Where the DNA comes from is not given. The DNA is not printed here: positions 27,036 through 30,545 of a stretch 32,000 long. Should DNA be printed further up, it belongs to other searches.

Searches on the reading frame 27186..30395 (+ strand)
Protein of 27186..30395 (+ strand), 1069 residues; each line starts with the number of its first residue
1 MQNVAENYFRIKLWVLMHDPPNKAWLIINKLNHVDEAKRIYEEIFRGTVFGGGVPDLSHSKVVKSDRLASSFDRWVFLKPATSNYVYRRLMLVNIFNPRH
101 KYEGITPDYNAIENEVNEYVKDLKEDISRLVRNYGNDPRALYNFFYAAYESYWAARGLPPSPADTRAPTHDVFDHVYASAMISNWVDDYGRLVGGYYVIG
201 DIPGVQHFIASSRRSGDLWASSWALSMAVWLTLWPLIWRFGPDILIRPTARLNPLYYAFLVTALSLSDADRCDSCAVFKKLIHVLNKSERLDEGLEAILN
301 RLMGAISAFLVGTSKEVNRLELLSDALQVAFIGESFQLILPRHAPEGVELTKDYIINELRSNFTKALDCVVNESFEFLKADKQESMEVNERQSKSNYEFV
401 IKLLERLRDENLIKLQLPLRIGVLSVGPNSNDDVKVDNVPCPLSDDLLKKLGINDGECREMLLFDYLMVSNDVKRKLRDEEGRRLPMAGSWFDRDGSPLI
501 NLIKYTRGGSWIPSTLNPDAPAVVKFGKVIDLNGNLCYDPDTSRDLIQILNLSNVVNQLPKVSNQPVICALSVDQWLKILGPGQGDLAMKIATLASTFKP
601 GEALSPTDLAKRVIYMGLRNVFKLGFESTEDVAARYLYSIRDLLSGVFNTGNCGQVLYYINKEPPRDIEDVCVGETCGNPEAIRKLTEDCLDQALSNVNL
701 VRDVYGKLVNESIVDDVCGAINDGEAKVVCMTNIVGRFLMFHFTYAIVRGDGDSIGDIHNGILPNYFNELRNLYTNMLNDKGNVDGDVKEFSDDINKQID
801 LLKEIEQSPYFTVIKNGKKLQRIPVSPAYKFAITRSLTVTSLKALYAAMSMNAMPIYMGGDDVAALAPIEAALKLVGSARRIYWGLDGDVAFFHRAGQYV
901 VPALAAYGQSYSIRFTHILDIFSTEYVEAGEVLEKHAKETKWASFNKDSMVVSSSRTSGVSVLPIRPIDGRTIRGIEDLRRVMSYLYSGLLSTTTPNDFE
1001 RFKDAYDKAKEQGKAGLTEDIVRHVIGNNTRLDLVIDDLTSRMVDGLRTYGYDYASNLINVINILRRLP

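Call 80: search_protein_families(library=padloc, proteins=[window:27186-30395:+], max_evalue=0.001)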
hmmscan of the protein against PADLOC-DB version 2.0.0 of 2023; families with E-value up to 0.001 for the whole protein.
window:27186-30395:+ (1069 aa): 8 families
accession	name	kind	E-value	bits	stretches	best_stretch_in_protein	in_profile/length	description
PDLC01444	Cas10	-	1.8e-41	140.7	2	6-406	2-216/605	CAS-III; effector_LS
PDLC01422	Cas10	-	3.1e-40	136.7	2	594-1066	184-515/519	CAS-III; effector_LS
PDLC01292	Cas10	-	5.8e-38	129.4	1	197-939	2-381/387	CAS-III; effector_LS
PDLC01651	Cas10b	-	1.2e-35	120.2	1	197-368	1-113/113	CAS-III-B; effector_LS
PDLC00917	Cas10b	-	5.7e-33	112.6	2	196-261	1-66/510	"CRISPR-associated protein Cas10/Cmr2, subtype III-B"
PDLC00920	Cas10b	-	3e-28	96.7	1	196-353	2-103/116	Cas10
PDLC02052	Cas10b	-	1e-11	42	1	7-260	2-216/875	-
PDLC02054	Cas10b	-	1.1e-06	25.8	0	198-229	7-38/537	-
